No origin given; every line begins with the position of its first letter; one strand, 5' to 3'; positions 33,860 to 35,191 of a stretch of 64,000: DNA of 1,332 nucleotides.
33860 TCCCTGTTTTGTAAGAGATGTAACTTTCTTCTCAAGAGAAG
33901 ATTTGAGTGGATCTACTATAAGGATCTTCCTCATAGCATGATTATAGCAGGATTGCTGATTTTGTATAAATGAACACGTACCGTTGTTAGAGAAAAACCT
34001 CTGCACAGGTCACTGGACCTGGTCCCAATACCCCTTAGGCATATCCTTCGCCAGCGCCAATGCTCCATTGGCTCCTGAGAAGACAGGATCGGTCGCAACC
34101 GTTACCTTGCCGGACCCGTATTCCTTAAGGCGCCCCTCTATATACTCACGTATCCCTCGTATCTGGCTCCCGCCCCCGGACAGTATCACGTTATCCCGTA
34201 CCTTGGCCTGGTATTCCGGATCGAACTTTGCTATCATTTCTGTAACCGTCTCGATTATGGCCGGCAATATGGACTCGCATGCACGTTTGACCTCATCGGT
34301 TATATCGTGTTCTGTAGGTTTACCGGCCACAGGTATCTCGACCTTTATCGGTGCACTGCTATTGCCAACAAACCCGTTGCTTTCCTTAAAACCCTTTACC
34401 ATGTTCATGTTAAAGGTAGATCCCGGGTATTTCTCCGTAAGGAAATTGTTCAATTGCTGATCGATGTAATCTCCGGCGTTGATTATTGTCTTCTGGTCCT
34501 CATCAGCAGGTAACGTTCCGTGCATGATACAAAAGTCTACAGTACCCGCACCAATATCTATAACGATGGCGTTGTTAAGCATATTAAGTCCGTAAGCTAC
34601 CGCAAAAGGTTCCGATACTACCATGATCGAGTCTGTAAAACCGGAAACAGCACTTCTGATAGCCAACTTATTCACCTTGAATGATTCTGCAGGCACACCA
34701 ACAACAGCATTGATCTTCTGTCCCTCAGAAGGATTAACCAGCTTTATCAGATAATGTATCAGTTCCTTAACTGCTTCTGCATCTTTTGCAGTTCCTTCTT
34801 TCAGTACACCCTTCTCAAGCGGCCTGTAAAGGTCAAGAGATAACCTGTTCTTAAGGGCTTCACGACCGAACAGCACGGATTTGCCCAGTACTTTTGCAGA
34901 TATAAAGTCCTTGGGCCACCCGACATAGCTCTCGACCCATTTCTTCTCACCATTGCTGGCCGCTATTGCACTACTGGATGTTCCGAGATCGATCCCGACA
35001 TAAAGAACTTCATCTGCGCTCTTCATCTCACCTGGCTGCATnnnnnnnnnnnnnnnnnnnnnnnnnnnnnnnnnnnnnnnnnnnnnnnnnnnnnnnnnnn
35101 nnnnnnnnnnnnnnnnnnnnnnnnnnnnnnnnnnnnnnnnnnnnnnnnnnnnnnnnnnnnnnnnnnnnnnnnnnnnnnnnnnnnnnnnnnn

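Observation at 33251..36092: Amidase / MamK-like actin / receiver-PilZ operon in a locus with no magnetosome genes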

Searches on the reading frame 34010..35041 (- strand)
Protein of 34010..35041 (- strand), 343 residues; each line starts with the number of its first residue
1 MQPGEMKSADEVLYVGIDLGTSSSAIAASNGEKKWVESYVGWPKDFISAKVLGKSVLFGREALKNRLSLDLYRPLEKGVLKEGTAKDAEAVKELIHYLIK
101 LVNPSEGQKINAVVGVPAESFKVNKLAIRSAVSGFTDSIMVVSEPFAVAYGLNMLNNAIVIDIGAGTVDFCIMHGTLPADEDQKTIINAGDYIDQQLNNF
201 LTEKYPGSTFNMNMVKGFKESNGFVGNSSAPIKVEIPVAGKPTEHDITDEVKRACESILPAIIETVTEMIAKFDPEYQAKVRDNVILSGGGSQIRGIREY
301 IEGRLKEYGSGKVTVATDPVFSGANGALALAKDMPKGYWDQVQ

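Call 3: search_protein_families(library=pfam, proteins=[window:34010-35041:-], max_evalue=0.01)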
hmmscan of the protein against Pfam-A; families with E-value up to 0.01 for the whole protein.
window:34010-35041:- (343 aa): 10 families
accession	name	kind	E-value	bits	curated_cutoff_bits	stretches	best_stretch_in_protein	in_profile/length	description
PF06723.19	MreB_Mbl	-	6.4e-25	88.1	27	1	64-334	52-322/327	MreB/Mbl protein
PF25216.1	Volactin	-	3.4e-09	37.1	35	1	53-331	56-321/321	Volactin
PF00022.25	Actin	-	1.4e-08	34.3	27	1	255-318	299-364/410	Actin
PF00012.26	HSP70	-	5.9e-06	25.2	20.6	1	107-302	130-347/599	Hsp70 protein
PF25229.1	Salactin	-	7.4e-06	25.7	27.1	1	149-333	141-333/335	Salactin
PF22128.2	Alp7A_like_C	-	2.2e-05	24.7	22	1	158-312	2-144/156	Alp7A C-terminal domain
PF01869.26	BcrAD_BadFG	-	5.3e-05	23.3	31.5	0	256-331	196-271/271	BadF/BadG/BcrA/BcrD ATPase family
PF11104.14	PilM_2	-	9.7e-05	21.9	27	0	69-126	25-79/340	Type IV pilus assembly protein PilM;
PF21522.3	MreB-like_C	-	0.00068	20.7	27.8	0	160-294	1-116/123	Archaeal actin homologue MreB-like, C-terminal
PF14450.12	FtsA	-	0.0009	20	31.8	0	160-306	2-107/127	Cell division protein FtsA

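Call 4: search_protein_families(library=ncbifam, proteins=[window:34010-35041:-], max_evalue=0.01)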
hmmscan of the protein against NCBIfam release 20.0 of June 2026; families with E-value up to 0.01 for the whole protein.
window:34010-35041:- (343 aa): 19 families
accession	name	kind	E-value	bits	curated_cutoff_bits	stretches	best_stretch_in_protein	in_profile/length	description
NF040964.1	MamK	subfamily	3.6e-132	440.4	400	1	13-342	1-330/335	MamK family actin-like protein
NF053558.1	BeeR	equivalog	1.2e-67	228.4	530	1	13-340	1-346/349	BeeR family actin-like protein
NF010539.0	PRK13927.1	subfamily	3.1e-24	85.5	293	1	15-333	9-328/339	rod shape-determining protein MreB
TIGR00904.1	mreB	subfamily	6.2e-20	71.5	365.75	1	80-328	68-323/334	MreB/Mrl family cell shape determining protein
NF010540.1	PRK13929.1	exception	1.8e-15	56.9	515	1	72-326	63-319/334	rod-share determining protein MreBH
NF053533.1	salactin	equivalog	4.5e-09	35.8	400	1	133-332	128-333/335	actin-like salactin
NF011660.0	PRK15080.1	equivalog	7.1e-09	35.3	182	1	112-174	97-159/277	ethanolamine utilization protein EutJ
TIGR01991.1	HscA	equivalog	3.1e-07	29.3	708.55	1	91-302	111-334/600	Fe-S protein assembly chaperone HscA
TIGR01174.1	ftsA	equivalog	5.3e-07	29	175.85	1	159-306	199-339/371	cell division protein FtsA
TIGR02350.1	prok_dnaK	equivalog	1.4e-06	27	822.55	1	94-207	114-237/596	molecular chaperone DnaK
NF001413.0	PRK00290.1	equivalog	3.8e-06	25.5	648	1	107-205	130-236/625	molecular chaperone DnaK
NF002399.0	PRK01433.1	equivalog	1.3e-05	24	743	1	89-301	120-328/595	Fe-S protein assembly chaperone HscA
NF003520.0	PRK05183.1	subfamily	2.1e-05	23.1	620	1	108-302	149-354/621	Fe-S protein assembly chaperone HscA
TIGR00241.1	CoA_E_activ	domain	3e-05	23.7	125.4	1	253-328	177-246/248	acyl-CoA dehydratase activase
TIGR02529.1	EutJ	subfamily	5.1e-05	22.9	152.1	1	85-174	36-126/239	ethanolamine utilization protein EutJ family protein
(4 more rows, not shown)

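Call 8: find_homologous_proteins(query=window:34010-35041:-, max_evalue=1e-20)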
Query window:34010-35041:- (343 aa): 5788 proteins with E <= 1e-20 among 8000 candidates; the best 120 are listed.
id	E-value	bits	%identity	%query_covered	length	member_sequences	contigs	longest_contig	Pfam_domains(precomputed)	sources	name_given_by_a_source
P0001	5.0e-223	757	100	100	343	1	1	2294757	PF00012.27,PF25216.1,PF22128.3,PF06723.20,PF25229.2,PF00022.26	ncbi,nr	ncbi:MAG: rod shape-determining protein [Nitrospirota bacterium]|nr:MAG: rod shape-determining prote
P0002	4.4e-184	629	81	100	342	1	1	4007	PF00012.27,PF25216.1,PF22128.3,PF06723.20,PF25229.2,PF14450.13,PF00022.26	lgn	-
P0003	7.4e-184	628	82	100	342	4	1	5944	PF00012.27,PF25216.1,PF06723.20,PF25229.2,PF00022.26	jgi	jgi:rod shape-determining protein MreB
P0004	2.6e-181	620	80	100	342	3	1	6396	PF25216.1,PF06723.20,PF25229.2,PF00022.26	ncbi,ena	-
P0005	1.4e-171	588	76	99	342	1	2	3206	PF00012.27,PF25216.1,PF06723.20,PF00022.26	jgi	-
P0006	2.8e-171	587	77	99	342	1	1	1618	PF00012.27,PF25216.1,PF06723.20,PF25229.2,PF00022.26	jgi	jgi:rod shape-determining protein MreB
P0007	1.1e-170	585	75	99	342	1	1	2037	PF00012.27,PF25216.1,PF06723.20,PF00022.26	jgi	-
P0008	2.6e-170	584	76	100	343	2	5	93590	PF25216.1,PF06723.20,PF25229.2,PF00022.26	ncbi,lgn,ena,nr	ncbi:Rod shape-determining protein MreB [bacterium BMS3Abin07]|nr:Rod shape-determining protein MreB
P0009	6.3e-168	576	74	99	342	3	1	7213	PF00012.27,PF25216.1,PF06723.20,PF00022.26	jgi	-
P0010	1.1e-157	542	68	100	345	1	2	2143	PF06723.20,PF00022.26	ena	-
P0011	2.9e-157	541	69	100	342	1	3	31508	PF25216.1,PF06723.20,PF25229.2,PF00022.26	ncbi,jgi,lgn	jgi:rod shape-determining protein MreB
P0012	5.4e-157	540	69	100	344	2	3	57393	PF06723.20,PF00022.26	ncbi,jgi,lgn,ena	jgi:rod shape-determining protein MreB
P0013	9.4e-157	539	68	100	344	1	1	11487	PF06723.20,PF00022.26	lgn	-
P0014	1.3e-156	539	68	99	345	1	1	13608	PF25216.1,PF06723.20,PF00022.26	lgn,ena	-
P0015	3.1e-156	538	70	100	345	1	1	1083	PF25216.1,PF06723.20,PF00022.26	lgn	-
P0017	1.8e-155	535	70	96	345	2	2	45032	PF06723.20,PF00022.26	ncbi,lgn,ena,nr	ncbi:MAG: rod shape-determining protein [Candidatus Aminicenantes bacterium]|nr:rod shape-determinin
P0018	3.2e-155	534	69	97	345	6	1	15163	PF25216.1,PF06723.20,PF00022.26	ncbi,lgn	-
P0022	3.2e-154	531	70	96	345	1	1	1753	PF25216.1,PF06723.20,PF00022.26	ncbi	-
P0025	8.9e-154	530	68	99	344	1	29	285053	PF25216.1,PF06723.20,PF25229.2,PF00022.26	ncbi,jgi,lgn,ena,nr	ncbi:MAG: MamK family actin-like protein [Desulfobulbaceae bacterium]|jgi:rod shape-determining prot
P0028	1.1e-153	529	66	100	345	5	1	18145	PF25216.1,PF06723.20,PF00022.26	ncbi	-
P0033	4.4e-153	527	69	97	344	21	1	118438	PF00012.27,PF25216.1,PF06723.20,PF25229.2,PF00022.26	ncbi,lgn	ncbi:MAG: MamK family actin-like protein [Desulfobulbaceae bacterium]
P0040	1.3e-152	526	66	99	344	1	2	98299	PF25216.1,PF06723.20,PF00022.26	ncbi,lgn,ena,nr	ncbi:MAG: rod shape-determining protein [Candidatus Aminicenantes bacterium]|nr:rod shape-determinin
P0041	1.4e-152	526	67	100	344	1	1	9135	PF25216.1,PF06723.20,PF00022.26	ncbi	-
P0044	4.9e-152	524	68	97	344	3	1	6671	PF25216.1,PF06723.20,PF00022.26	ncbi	-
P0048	8.6e-152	523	69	97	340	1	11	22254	PF00012.27,PF25216.1,PF06723.20,PF00022.26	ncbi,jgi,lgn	ncbi:MAG: MamK family actin-like protein [Thermodesulfovibrionales bacterium]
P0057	3.9e-151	521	67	100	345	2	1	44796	PF25216.1,PF06723.20,PF00022.26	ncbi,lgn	-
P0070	1.3e-150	519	67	97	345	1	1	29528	PF25216.1,PF06723.20,PF25229.2,PF00022.26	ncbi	-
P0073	2.1e-150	518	68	97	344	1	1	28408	PF25216.1,PF06723.20,PF25229.2,PF00022.26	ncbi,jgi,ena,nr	ncbi:MAG: MamK family actin-like protein [Desulfobulbaceae bacterium]|nr:MamK family actin-like prot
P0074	2.2e-150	518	67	99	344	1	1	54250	PF01869.27,PF25216.1,PF06723.20,PF25229.2,PF14450.13,PF00022.26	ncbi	ncbi:MAG: rod shape-determining protein [Desulfobulbaceae bacterium]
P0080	4.9e-150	517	66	99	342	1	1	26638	PF00012.27,PF25216.1,PF06723.20,PF25229.2,PF14450.13,PF00022.26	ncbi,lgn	-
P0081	5.2e-150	517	67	99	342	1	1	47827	PF00012.27,PF25216.1,PF06723.20,PF25229.2,PF00022.26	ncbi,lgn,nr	ncbi:MAG: rod shape-determining protein [Nitrospirae bacterium]|nr:rod shape-determining protein [Ni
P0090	9.9e-150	516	65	100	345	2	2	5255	PF06723.20,PF00022.26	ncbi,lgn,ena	-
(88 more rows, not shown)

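Call 9: find_related_loci(query=window:34010-35041:-, collection=genome_contigs, flank=6000)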
Query window:34010-35041:- (343 aa) in genome_contigs; peptide patterns used: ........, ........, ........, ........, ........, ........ (x = any residue, [..] = any of these).
127 stretches matched a pattern; 5 encode a relative of the query (tblastn E <= 1e-3); 5 distinct loci.
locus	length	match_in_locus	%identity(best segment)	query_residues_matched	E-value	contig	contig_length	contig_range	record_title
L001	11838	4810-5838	76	1-342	8e-174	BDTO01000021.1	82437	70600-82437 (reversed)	Bacterium BMS3Bbin05 DNA, contig: NODE_4, whole genome shotgun sequence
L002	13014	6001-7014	70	5-342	6e-162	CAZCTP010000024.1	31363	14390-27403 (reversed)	MAG TPA_asm: uncultured Thermodesulfobacteriota bacterium isolate binchicken_co172_233 genome assembly, contig: NODE_970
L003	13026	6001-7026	69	1-342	2e-159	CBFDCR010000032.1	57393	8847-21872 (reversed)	MAG TPA_asm: uncultured bacterium isolate SRR26215683_binner23_Refined_38 genome assembly, contig: ERZ25073488.102, whol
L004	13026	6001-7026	62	1-342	6e-153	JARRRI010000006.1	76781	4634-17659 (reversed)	MAG: Candidatus Sulfobium sp. isolate Spart_224_MAG scaffold_308, whole genome shotgun sequence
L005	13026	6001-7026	62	1-342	2e-152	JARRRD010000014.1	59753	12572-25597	MAG: Candidatus Sulfobium sp. isolate Spart_219_MAG scaffold_632, whole genome shotgun sequence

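Call 13: search_solved_structures(query=window:34010-35041:-, max_evalue=0.001, show_alignments=2)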
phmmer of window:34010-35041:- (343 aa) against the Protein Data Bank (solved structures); distinct sequences matched with E-value up to 0.001: 19.
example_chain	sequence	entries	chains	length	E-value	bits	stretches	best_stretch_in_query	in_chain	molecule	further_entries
5jyg_A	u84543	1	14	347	3.7e-90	305.6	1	5-342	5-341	Actin-like ATPase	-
5ljv_A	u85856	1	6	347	5.1e-90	305.1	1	5-342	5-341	Actin-like ATPase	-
5ljw_A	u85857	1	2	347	3.5e-89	302.4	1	5-342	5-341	Actin-like ATPase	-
8r2n_A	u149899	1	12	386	6.6e-48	166.7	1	11-339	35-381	Actin/actin family protein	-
7zpt_M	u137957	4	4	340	1.9e-12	50.2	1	16-302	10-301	Cell shape-determining protein MreB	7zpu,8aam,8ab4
8azg_M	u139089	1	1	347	2e-12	50.1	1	16-302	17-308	Cell shape-determining protein MreB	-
1jce_A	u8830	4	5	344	4.1e-12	49.1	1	15-327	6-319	ROD SHAPE-DETERMINING PROTEIN MREB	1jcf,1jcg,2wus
4czf_A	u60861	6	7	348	9.6e-12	47.9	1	73-326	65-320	ROD SHAPE-DETERMINING PROTEIN MREB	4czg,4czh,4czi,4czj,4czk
4cze_A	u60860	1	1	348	1.8e-11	47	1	73-326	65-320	ROD SHAPE-DETERMINING PROTEIN MREB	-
4czl_A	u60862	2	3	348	2.4e-11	46.6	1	73-326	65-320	ROD SHAPE-DETERMINING PROTEIN MREB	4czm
7e1c_A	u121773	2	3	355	2.8e-09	39.8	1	14-334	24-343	Cell shape-determining protein MreB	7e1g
7bvy_A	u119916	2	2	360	2.3e-08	36.8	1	71-301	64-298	Cell shape determining protein MreB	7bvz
8w1m_A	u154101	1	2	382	0.0001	24.8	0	94-205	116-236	Chaperone protein DnaK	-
5obx_A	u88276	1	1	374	0.00031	23.2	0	8-174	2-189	Chaperone protein DnaK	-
5obw_A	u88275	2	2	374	0.00032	23.2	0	8-174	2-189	Chaperone protein DnaK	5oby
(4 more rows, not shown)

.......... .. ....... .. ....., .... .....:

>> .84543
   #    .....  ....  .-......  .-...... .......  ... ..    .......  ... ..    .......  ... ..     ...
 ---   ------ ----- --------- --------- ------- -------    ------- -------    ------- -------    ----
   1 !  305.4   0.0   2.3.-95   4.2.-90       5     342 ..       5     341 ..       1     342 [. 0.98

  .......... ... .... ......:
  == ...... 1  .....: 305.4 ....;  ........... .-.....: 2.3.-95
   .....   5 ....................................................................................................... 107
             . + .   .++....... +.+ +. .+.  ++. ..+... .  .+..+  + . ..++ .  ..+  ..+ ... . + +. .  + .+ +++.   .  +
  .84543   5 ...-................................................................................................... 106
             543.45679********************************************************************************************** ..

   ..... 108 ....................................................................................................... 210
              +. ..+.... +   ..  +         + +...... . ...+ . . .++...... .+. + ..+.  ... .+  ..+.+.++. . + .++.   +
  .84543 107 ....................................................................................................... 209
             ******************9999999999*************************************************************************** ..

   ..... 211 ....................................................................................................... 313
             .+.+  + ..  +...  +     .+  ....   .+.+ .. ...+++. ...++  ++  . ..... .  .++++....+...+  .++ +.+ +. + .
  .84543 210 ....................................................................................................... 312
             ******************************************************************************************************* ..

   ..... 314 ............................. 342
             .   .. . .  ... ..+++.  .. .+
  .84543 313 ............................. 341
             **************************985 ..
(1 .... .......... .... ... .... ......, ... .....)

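Call 14: find_encoding_contigs(protein=P0025, flank=6000, max_places=4)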
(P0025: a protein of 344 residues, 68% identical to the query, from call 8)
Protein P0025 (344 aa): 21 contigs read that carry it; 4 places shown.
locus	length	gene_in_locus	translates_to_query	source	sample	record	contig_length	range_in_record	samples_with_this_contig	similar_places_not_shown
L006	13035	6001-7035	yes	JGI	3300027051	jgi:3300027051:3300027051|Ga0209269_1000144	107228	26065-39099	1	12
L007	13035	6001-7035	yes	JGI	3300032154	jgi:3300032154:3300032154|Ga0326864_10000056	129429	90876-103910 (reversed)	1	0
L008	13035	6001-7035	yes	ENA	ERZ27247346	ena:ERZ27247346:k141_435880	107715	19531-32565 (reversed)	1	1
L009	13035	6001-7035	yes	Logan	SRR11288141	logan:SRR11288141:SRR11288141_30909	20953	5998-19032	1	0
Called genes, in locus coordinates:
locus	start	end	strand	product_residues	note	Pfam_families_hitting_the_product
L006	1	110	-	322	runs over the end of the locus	PF00762:Ferrochelatase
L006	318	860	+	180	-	PF00313:CSD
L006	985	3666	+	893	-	PF02739:5_3_exonuc_N, PF01367:5_3_exonuc, PF01612:DNA_pol_A_exo1, PF00476:DNA_pol_A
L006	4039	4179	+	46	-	-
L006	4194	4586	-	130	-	-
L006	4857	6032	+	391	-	PF01520:Amidase_3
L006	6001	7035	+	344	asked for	PF06723:MreB_Mbl, PF25229:Salactin, PF00022:Actin (faint), PF25216:Volactin (weak)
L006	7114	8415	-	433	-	PF00285:Citrate_synt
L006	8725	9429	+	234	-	PF02581:TMP-TENI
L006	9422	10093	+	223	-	-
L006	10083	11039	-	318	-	PF01145:Band_7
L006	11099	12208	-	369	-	PF01145:Band_7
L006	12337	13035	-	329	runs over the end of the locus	PF01694:Rhomboid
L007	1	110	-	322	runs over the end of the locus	PF00762:Ferrochelatase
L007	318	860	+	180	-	PF00313:CSD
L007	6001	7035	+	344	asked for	PF06723:MreB_Mbl, PF25229:Salactin, PF00022:Actin (faint), PF25216:Volactin (weak)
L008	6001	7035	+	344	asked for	PF06723:MreB_Mbl, PF25229:Salactin, PF00022:Actin (faint), PF25216:Volactin (weak)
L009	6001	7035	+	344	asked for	PF06723:MreB_Mbl, PF25229:Salactin, PF00022:Actin (faint), PF25216:Volactin (weak)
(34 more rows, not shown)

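Call 22: find_related_loci(query=A1, collection=metagenome_contigs, flank=5000)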
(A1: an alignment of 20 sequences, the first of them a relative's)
Query A1 (343 aa) in metagenome_contigs; peptide patterns used: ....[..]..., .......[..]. (x = any residue, [..] = any of these).
600 stretches matched a pattern (row limit reached: there are more); 555 encode a relative of the query (tblastn E <= 1e-3); the best 80 are kept; 80 distinct loci.
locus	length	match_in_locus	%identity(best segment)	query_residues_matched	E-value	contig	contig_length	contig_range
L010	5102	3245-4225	68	13-339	1e-159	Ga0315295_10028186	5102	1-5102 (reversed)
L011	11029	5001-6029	66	1-343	7e-157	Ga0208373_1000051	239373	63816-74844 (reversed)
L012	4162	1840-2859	65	1-340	8e-161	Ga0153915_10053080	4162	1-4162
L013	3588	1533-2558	65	1-342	5e-162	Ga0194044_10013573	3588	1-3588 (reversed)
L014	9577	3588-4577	68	13-342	5e-156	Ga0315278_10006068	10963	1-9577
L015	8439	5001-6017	66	2-339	3e-156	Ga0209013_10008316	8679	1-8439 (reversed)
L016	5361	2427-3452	65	1-342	2e-157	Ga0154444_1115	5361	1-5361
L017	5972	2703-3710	66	7-342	8e-157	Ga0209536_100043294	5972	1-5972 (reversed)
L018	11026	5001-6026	62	1-342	1e-155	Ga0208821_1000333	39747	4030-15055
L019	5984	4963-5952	67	13-342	1e-156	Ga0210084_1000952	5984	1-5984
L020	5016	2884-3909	63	1-342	4e-158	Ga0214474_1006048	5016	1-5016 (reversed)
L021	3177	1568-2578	65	7-342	5e-163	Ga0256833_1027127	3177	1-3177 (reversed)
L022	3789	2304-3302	66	10-342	1e-160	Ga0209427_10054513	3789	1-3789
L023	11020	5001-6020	64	1-340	3e-155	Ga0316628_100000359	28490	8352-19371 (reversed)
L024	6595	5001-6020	65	1-340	6e-155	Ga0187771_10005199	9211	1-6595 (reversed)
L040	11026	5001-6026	62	1-342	1e-153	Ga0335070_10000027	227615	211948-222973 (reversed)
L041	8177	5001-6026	62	1-342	1e-153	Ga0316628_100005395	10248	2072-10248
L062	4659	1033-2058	61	1-342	3e-153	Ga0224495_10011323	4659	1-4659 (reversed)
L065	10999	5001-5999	65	10-342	5e-150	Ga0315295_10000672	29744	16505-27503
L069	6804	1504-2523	65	1-340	4e-149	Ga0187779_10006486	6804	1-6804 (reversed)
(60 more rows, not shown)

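Call 36: search_protein_representatives(protein=window:34010-35041:-)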
Query: 343 residues. Proteins with E-value up to 0.001 (for the whole library): 1372; up to 1e-10: 585; up to 1e-30: 176. The best 150 are listed.
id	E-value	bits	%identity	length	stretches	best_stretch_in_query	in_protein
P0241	1.7e-138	477.6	64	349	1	8-341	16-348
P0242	2.3e-116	404.9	54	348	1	6-341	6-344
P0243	7.6e-98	344.0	51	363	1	10-342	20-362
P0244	9.7e-98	343.7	66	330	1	7-256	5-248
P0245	1.5e-97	343.0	50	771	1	10-340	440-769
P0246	2.6e-97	342.3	48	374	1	10-342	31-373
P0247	6.7e-96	337.7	48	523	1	10-340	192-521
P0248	1.9e-94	332.9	47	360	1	11-341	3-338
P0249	2.0e-93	329.6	47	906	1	5-340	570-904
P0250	5.8e-92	324.7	45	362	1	10-341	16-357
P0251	7.9e-92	324.3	48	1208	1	5-340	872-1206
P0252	2.5e-91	322.6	46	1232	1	11-340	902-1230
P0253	4.1e-91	321.9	45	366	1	5-340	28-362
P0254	1.0e-90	320.6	47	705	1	10-340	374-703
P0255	1.3e-90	320.2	56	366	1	15-268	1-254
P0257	1.4e-88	313.6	45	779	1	6-340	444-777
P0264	4.2e-84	298.9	43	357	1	10-342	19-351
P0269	6.6e-81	288.4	43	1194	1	6-340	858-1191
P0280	8.1e-76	271.7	42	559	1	10-342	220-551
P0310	4.5e-56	206.8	36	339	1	8-342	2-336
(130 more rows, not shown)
